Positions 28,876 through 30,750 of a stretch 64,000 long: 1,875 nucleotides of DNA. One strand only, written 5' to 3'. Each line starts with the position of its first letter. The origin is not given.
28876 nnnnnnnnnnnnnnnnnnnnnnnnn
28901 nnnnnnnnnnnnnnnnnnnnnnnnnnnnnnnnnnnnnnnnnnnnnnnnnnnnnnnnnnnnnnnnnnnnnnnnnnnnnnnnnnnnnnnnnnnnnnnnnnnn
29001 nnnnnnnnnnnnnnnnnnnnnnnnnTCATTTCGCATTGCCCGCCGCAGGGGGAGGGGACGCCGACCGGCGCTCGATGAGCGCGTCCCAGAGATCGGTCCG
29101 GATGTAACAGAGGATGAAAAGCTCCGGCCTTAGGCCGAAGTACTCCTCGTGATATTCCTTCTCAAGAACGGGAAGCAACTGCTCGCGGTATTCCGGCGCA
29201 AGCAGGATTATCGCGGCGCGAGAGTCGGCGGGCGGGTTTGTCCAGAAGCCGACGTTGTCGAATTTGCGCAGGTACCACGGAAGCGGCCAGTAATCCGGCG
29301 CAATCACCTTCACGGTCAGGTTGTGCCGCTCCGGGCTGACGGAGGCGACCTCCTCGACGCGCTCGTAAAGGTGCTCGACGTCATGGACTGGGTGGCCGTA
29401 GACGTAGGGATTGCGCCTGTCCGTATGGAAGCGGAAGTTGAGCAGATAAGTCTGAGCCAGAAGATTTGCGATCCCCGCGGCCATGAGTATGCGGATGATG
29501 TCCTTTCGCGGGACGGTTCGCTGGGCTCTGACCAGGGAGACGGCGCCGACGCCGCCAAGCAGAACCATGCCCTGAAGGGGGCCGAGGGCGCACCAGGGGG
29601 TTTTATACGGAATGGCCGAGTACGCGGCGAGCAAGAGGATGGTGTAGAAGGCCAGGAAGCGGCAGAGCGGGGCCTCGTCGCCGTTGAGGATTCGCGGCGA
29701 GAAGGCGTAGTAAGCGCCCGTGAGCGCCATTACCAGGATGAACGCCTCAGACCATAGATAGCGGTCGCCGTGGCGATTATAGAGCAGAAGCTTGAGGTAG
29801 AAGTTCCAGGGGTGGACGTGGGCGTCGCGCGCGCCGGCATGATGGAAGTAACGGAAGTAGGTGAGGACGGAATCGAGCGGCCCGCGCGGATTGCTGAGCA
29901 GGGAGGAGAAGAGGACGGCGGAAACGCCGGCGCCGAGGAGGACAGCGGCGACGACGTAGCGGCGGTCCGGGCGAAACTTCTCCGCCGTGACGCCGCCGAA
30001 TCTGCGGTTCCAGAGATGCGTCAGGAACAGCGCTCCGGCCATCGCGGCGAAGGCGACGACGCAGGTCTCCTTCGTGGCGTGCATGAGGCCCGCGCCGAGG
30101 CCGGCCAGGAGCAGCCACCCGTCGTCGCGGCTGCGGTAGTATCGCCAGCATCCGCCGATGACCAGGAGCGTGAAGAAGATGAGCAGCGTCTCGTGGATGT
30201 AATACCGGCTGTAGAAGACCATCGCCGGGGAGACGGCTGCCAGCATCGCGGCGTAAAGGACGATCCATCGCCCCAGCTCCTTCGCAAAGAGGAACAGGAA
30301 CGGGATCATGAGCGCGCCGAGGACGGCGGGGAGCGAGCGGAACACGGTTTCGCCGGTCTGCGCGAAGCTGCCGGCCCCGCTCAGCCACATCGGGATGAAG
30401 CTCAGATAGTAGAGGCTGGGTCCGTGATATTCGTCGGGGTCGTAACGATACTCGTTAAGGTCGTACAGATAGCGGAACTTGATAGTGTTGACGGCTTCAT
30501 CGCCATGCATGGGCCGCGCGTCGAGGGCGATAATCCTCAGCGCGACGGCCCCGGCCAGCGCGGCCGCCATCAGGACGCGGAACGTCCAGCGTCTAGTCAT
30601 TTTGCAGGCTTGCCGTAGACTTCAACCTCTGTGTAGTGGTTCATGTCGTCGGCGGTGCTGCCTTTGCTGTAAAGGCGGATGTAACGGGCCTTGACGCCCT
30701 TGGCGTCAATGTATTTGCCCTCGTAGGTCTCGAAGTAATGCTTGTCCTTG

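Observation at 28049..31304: ApbE flavin transferase embedded between cytochromes and a GT-C membrane protein: the flavinylated target is not obvious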

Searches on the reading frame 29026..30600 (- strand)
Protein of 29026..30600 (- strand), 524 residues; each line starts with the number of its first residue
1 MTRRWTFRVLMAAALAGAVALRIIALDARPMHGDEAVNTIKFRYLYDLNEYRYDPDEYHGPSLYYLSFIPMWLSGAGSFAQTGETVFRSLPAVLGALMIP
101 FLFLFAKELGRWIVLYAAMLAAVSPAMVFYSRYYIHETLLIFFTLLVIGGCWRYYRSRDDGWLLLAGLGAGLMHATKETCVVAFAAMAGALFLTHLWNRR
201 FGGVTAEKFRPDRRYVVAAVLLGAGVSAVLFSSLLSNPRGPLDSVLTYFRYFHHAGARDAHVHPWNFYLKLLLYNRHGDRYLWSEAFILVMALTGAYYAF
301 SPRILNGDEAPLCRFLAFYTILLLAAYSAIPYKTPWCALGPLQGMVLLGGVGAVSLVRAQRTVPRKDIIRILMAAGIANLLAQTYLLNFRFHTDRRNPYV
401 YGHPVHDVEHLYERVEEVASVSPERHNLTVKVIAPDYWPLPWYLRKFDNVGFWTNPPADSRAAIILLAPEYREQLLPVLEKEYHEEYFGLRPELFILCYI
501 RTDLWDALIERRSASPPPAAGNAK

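Call 4: search_protein_families(library=pfam, proteins=[window:29026-30600:-], max_evalue=0.01)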
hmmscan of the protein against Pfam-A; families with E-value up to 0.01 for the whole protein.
window:29026-30600:- (524 aa): 2 families
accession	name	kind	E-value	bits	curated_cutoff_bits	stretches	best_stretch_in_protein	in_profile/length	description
PF02366.24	PMT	-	3.3e-14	53.5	22.7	1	79-201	77-205/245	Dolichyl-phosphate-mannose-protein mannosyltransferase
PF13231.12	PMT_2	-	5.7e-11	43.3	26.1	1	82-201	19-138/160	Dolichyl-phosphate-mannose-protein mannosyltransferase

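Call 5: search_protein_families(library=ncbifam, proteins=[window:29026-30600:-], max_evalue=0.01)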
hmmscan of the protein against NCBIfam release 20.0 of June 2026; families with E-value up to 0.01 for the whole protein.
window:29026-30600:- (524 aa): 2 families
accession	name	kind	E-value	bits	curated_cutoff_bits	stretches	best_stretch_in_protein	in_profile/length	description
TIGR03663.1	TIGR03663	subfamily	7.8e-57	193.2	126.25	1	11-447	4-430/435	flippase activity-associated protein Agl23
TIGR04154.1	archaeo_STT3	subfamily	0.00017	20.1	450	1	60-198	70-207/831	oligosaccharyl transferase, archaeosortase A system-associated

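Call 12: find_homologous_proteins(query=window:29026-30600:-)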
Query window:29026-30600:- (524 aa): 6431 proteins with E <= 0.001 among 8000 candidates; the best 120 are listed.
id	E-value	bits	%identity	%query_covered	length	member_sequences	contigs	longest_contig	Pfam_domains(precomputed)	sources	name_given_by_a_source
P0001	0.0e+0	1206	100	100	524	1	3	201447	PF02366.25,PF13231.13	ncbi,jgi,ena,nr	ncbi:MAG TPA: TIGR03663 family protein [Candidatus Brocadiia bacterium]|nr:TIGR03663 family protein 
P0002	4.5e-149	516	48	94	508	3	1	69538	PF02366.25,PF13231.13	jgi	-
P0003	3.8e-148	512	48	96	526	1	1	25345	PF02366.25,PF13231.13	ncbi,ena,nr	ncbi:MAG: TIGR03663 family protein [Nitrospiraceae bacterium]|nr:TIGR03663 family protein [Nitrospir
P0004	1.7e-146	507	46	100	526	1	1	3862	PF02366.25,PF13231.13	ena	-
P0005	2.4e-145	503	48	98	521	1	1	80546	PF02366.25,PF13231.13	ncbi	ncbi:MAG: flippase activity-associated protein Agl23 [Planctomycetota bacterium]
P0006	5.3e-145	502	48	97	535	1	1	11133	PF02366.25,PF13231.13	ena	-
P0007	2.2e-144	500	49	92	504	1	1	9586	PF02366.25,PF13231.13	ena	-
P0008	2.3e-143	497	48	98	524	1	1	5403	PF02366.25,PF13231.13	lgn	-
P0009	8.7e-142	491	48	97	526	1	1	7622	PF02366.25,PF13231.13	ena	-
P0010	1.8e-141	490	46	97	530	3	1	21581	PF02366.25,PF13231.13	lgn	-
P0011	3.0e-141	490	47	94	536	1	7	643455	PF02366.25,PF13231.13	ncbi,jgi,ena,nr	ncbi:MAG TPA: TIGR03663 family protein [Phycisphaerae bacterium]|nr:TIGR03663 family protein [Phycis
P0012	3.2e-141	490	44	99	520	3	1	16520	PF02366.25,PF13231.13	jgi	jgi:uncharacterized protein (TIGR03663 family)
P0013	3.9e-141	489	46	98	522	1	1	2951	PF02366.25,PF13231.13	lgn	-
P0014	1.4e-140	487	46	99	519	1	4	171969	PF13231.13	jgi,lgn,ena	-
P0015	1.4e-140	487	47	99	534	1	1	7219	PF02366.25,PF13231.13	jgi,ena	-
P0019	6.7e-140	485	47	98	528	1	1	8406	PF02366.25,PF13231.13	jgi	jgi:uncharacterized protein (TIGR03663 family)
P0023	3.5e-138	480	46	99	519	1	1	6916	PF02366.25,PF13231.13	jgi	jgi:uncharacterized protein (TIGR03663 family)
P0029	9.9e-138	478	48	98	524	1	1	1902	PF02366.25,PF13231.13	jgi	jgi:uncharacterized protein (TIGR03663 family)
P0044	1.6e-136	474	46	99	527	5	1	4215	PF02366.25,PF13231.13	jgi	jgi:uncharacterized protein (TIGR03663 family)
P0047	7.1e-136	472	45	97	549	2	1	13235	PF02366.25,PF13231.13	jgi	jgi:uncharacterized protein (TIGR03663 family)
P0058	6.2e-134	466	45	97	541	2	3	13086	PF02366.25,PF13231.13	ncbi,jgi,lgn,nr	ncbi:MAG: TIGR03663 family protein [Planctomycetes bacterium]|nr:TIGR03663 family protein [Planctomy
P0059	7.0e-134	465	45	97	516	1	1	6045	PF02366.25,PF13231.13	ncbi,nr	ncbi:MAG: TIGR03663 family protein [Planctomycetes bacterium]|nr:TIGR03663 family protein [Planctomy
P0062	8.1e-134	465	45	100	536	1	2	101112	PF02366.25,PF13231.13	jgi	jgi:uncharacterized protein (TIGR03663 family)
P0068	1.6e-133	464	45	99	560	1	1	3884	PF02366.25,PF13231.13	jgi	jgi:uncharacterized protein (TIGR03663 family)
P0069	1.8e-133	464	46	100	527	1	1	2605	PF13231.13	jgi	jgi:uncharacterized protein (TIGR03663 family)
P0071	2.3e-133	464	45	94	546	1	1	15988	PF13231.13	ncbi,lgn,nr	ncbi:MAG: TIGR03663 family protein [Planctomycetota bacterium]|nr:TIGR03663 family protein [Planctom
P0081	5.0e-133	463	46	97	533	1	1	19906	PF02366.25,PF13231.13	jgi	jgi:uncharacterized protein (TIGR03663 family)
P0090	2.2e-132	460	47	99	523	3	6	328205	PF02366.25,PF13231.13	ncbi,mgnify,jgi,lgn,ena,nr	ncbi:MAG TPA: TIGR03663 family protein [Planctomycetota bacterium]|mgnify:CR=1 FL=1|nr:TIGR03663 fam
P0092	3.8e-132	460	46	99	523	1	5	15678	PF02366.25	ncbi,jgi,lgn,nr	ncbi:MAG: TIGR03663 family protein [Planctomycetes bacterium]|nr:TIGR03663 family protein [Planctomy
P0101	1.7e-131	458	42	92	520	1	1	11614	PF13231.13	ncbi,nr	ncbi:MAG: TIGR03663 family protein [Planctomycetes bacterium]|nr:TIGR03663 family protein [Planctomy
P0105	2.2e-131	457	45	97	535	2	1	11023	PF02366.25,PF13231.13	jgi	jgi:uncharacterized protein (TIGR03663 family)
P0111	4.2e-131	456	45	94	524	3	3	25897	PF02366.25,PF13231.13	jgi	jgi:uncharacterized protein (TIGR03663 family)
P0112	4.3e-131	456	46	96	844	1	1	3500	PF02366.25,PF02424.21,PF13231.13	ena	-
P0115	5.1e-131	456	45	98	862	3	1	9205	PF02424.21,PF13231.13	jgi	jgi:uncharacterized protein (TIGR03663 family)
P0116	5.1e-131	456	45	92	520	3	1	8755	PF02366.25,PF13231.13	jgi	jgi:uncharacterized protein (TIGR03663 family)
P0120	6.8e-131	456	45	100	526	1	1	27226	PF13231.13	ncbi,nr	ncbi:MAG: TIGR03663 family protein [Planctomycetes bacterium]|nr:TIGR03663 family protein [Planctomy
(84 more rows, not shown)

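Call 14: find_encoding_contigs(protein=P0115, flank=10000, max_places=4)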
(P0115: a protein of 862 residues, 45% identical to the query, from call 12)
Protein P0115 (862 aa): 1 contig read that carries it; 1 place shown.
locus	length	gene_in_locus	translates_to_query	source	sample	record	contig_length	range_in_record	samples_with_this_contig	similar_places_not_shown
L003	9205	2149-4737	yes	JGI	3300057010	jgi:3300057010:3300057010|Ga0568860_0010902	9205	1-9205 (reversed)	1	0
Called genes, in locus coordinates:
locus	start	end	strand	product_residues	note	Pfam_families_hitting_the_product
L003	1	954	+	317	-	?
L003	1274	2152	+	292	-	-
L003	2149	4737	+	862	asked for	PF13231:PMT_2, PF02424:ApbE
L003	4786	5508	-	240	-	PF00535:Glycos_transf_2, PF10111:Glyco_tranf_2_2 (weak), PF13641:Glyco_tranf_2_3 (weak)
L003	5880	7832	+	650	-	-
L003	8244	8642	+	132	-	PF05973:Gp49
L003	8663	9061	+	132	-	PF13443:HTH_26, PF13560:HTH_31 (faint)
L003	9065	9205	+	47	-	?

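Call 15: find_encoding_contigs(protein=P0003, flank=10000, max_places=3)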
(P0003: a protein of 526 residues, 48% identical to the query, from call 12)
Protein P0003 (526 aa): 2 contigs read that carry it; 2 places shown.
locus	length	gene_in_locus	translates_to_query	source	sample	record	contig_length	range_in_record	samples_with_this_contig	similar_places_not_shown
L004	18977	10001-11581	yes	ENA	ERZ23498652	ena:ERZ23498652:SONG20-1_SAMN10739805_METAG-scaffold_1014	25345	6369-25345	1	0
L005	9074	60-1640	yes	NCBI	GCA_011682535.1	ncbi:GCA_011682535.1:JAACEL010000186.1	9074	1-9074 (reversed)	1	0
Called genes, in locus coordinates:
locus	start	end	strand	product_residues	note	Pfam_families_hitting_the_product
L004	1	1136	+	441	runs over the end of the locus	PF10518:TAT_signal (faint), PF01408:GFO_IDH_MocA, PF22725:GFO_IDH_MocA_C3 (faint), PF19051:GFO_IDH_MocA_C2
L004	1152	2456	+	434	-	PF01408:GFO_IDH_MocA, PF19051:GFO_IDH_MocA_C2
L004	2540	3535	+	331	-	PF00348:polyprenyl_synt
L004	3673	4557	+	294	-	PF01261:AP_endonuc_2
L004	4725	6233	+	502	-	PF01408:GFO_IDH_MocA, PF22725:GFO_IDH_MocA_C3, PF02894:GFO_IDH_MocA_C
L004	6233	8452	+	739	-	PF14537:Cytochrom_c3_2 (faint), PF14522:Cytochrome_C7 (weak)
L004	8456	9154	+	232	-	PF01292:Ni_hydr_CYTB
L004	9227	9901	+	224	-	PF00754:F5_F8_type_C (weak), PF22633:F5_F8_type_C_2 (weak)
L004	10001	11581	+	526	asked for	PF02366:PMT, PF13231:PMT_2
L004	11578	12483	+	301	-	PF02424:ApbE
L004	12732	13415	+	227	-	-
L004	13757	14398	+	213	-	PF00929:RNase_T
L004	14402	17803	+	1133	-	-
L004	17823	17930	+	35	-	-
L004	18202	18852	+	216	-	PF02629:CoA_binding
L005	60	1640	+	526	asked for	PF02366:PMT, PF13231:PMT_2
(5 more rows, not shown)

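Call 16: find_encoding_contigs(protein=P0011, flank=10000, max_places=3)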
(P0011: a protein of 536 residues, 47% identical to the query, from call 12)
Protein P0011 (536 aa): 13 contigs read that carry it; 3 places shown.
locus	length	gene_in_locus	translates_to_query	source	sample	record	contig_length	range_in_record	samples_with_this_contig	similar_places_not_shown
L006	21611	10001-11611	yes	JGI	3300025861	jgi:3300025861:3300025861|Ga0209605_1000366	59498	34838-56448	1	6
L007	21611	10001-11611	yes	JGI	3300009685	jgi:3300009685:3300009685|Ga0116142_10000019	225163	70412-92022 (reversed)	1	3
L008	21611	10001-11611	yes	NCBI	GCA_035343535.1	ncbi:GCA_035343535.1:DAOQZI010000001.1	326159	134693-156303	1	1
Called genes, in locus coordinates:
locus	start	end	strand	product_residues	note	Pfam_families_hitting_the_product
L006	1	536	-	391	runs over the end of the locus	PF00266:Aminotran_5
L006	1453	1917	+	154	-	-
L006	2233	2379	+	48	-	-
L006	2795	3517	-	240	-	PF05635:23S_rRNA_IVP, PF06818:Fez1 (weak)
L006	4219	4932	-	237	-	PF00535:Glycos_transf_2, PF13641:Glyco_tranf_2_3 (weak)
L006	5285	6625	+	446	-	PF01408:GFO_IDH_MocA, PF22725:GFO_IDH_MocA_C3, PF02894:GFO_IDH_MocA_C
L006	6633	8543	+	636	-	PF14522:Cytochrome_C7 (faint)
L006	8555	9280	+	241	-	PF01292:Ni_hydr_CYTB (weak)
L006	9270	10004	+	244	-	PF00754:F5_F8_type_C (weak), PF22633:F5_F8_type_C_2 (weak)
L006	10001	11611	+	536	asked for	PF02366:PMT, PF13231:PMT_2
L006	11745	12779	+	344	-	PF02424:ApbE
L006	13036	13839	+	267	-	PF02621:VitK2_biosynth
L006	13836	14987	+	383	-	PF04055:Radical_SAM, PF19288:CofH_C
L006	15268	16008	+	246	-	PF08668:HDOD (weak), PF01966:HD (weak)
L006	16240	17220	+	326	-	PF00005:ABC_tran, PF13304:AAA_21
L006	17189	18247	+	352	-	PF12698:ABC2_membrane_3, PF01061:ABC2_membrane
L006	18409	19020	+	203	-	PF13489:Methyltransf_23 (weak), PF08242:Methyltransf_12, PF13649:Methyltransf_25 (weak)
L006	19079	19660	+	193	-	PF00075:RNase_H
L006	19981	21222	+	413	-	PF01875:Memo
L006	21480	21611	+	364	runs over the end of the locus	PF02606:LpxK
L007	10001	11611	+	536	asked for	PF02366:PMT, PF13231:PMT_2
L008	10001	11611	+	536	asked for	PF02366:PMT, PF13231:PMT_2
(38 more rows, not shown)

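Call 35: find_related_loci(query=A2, collection=genome_contigs, flank=10000)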
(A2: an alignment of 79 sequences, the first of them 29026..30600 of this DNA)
Query A2 (524 aa) in genome_contigs; peptide patterns used: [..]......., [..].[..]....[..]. (x = any residue, [..] = any of these).
598 stretches matched a pattern (row limit reached: there are more); 597 encode a relative of the query (tblastn E <= 1e-3); the best 80 are kept; 80 distinct loci.
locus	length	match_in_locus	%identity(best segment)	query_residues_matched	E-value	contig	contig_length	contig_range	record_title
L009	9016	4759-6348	48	17-513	9e-144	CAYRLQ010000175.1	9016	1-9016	MAG TPA_asm: uncultured Nitrospiraceae bacterium isolate binchicken_co100_346 genome assembly, contig: NODE_12478_length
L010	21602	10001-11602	48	1-522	9e-141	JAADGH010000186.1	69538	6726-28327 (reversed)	MAG: Planctomycetota bacterium isolate M_MetaBat.109 contig-127_912, whole genome shotgun sequence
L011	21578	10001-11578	44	1-521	3e-137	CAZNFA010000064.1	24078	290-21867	MAG TPA_asm: uncultured Planctomycetales bacterium isolate SRP068000_co1_607 genome assembly, contig: NODE_2590_length_2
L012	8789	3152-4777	44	3-524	1e-133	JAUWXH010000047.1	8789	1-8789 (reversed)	MAG: Planctomycetota bacterium isolate CSMAG_2679 CSMAG_2679_k141_1897098_length_8789_cov_6.0000, whole genome shotgun s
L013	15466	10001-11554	44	9-513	9e-132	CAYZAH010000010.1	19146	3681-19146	MAG TPA_asm: uncultured Pirellulales bacterium isolate binchicken_co150_548 genome assembly, contig: NODE_6290_length_19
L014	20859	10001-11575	44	7-522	3e-129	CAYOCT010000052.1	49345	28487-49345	MAG TPA_asm: uncultured Nitrospiraceae bacterium isolate binchicken_co16_39 genome assembly, contig: NODE_1178_length_49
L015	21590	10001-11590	45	1-513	5e-127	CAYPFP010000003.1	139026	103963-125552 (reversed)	MAG TPA_asm: uncultured Planctomycetota bacterium isolate SRP257756_co1_239 genome assembly, contig: NODE_26_length_1390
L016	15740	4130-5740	43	2-521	4e-127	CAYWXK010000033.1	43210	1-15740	MAG TPA_asm: uncultured Pirellulales bacterium isolate binchicken_co103_415 genome assembly, contig: NODE_670_length_432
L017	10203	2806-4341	44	10-506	4e-126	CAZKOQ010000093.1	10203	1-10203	MAG TPA_asm: uncultured Pirellulales bacterium isolate binchicken_co33_496 genome assembly, contig: NODE_8387_length_102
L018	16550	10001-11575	45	1-524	4e-126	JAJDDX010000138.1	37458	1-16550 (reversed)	MAG: Phycisphaerae bacterium isolate OFTM243 OFTM243_137, whole genome shotgun sequence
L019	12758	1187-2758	43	10-513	4e-126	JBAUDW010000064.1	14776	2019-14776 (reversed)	MAG: Phycisphaerae bacterium isolate MFD12939_ilm_asm_bin30 k127_113554, whole genome shotgun sequence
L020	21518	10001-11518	44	26-515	9e-126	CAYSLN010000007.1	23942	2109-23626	MAG TPA_asm: uncultured Pirellulales bacterium isolate SRP214966_co2_139 genome assembly, contig: NODE_2758_length_23942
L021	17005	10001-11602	43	1-524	2e-125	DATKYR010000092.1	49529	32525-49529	MAG TPA_asm: Sedimentisphaerales bacterium isolate SMAG_U14224 k141_3069168, whole genome shotgun sequence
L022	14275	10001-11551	45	9-507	5e-125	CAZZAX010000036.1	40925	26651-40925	MAG TPA_asm: uncultured Pirellulales bacterium isolate SRP068000_co1_46 genome assembly, contig: NODE_901_length_40925_c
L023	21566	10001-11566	41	9-515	8e-125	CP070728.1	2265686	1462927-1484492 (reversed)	MAG: Planctomycetota bacterium isolate bin43 chromosome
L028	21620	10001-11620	43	4-524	5e-123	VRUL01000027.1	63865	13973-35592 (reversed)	MAG: Planctomycetota bacterium isolate MohnsGC08_bin191 NODE_27_length_63865_cov_43.727378, whole genome shotgun sequenc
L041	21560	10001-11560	40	9-515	5e-120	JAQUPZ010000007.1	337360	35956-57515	MAG: Kiritimatiellae bacterium isolate STD1_38 NODE_47_length_337360_cov_6.722741_Sandtown_D1, whole genome shotgun sequ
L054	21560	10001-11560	44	3-511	3e-119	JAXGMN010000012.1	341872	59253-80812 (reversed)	MAG: Thermoguttaceae bacterium isolate AnMBR.bin233 bin233_12, whole genome shotgun sequence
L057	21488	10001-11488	45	25-516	1e-118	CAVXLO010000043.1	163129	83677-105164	MAG: uncultured Verrucomicrobiae bacterium isolate MFD02416.bin.2.131 genome assembly, contig: contig_47673, whole genom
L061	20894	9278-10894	43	1-524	9e-118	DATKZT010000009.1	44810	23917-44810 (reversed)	MAG TPA_asm: Sedimentisphaerales bacterium isolate SMAG_U14252 k141_1343079, whole genome shotgun sequence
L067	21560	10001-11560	41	9-513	5e-117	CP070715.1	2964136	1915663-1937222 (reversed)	MAG: Planctomycetota bacterium isolate bin49 chromosome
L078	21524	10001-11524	43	17-511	3e-115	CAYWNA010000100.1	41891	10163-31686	MAG TPA_asm: uncultured Pirellulaceae bacterium isolate binchicken_co65_467 genome assembly, contig: NODE_3604_length_41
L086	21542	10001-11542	42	1-510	4e-114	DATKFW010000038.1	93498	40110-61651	MAG TPA_asm: Candidatus Baltobacteraceae bacterium isolate SMAG_U14535 k141_18134, whole genome shotgun sequence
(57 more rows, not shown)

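Call 38: predict_structure(alignment_id=A2)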
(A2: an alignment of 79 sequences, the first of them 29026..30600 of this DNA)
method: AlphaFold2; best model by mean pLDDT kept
length: 524 residues; sequences in the alignment: 79
mean_pLDDT: 94.0   pTM: 0.92
mean pLDDT of the five models: 94.0, 94.0, 93.4, 93.0, 92.8
residues with pLDDT >= 90: 457; 70-90: 57; 50-70: 7; < 50: 3
segments of 3 or more residues with pLDDT < 50: 522-524
pLDDT, mean of each block of 10 residues (from residue 1): 90 98 95 93 93 91 97 96 97 98 94 98 98 97 98 95 98 97 98 94 76 95 98 95 94 74 90 87 96 97 85 97 95 92 98 97 98 98 97 92 91 98 98 94 96 96 98 96 96 94 98 86 47
secondary structure, 60 per line:
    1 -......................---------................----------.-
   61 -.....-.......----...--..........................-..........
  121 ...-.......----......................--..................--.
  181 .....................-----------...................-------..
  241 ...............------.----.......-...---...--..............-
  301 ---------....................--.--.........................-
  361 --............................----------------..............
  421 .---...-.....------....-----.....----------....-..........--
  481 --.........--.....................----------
elements in order: H2-23 H33-48 H62-66 H68-74 H84-109 H111-123 H125-131 H136-157 H160-176 H180-201 H213-231 H239-255 H267-273 E275-277 E281-283 H286-299 H310-329 H335-359 H363-390 H407-421 E429-433 H440-443 E449-453 E464-467 H469-478 E483-491 E494-501 H502-514
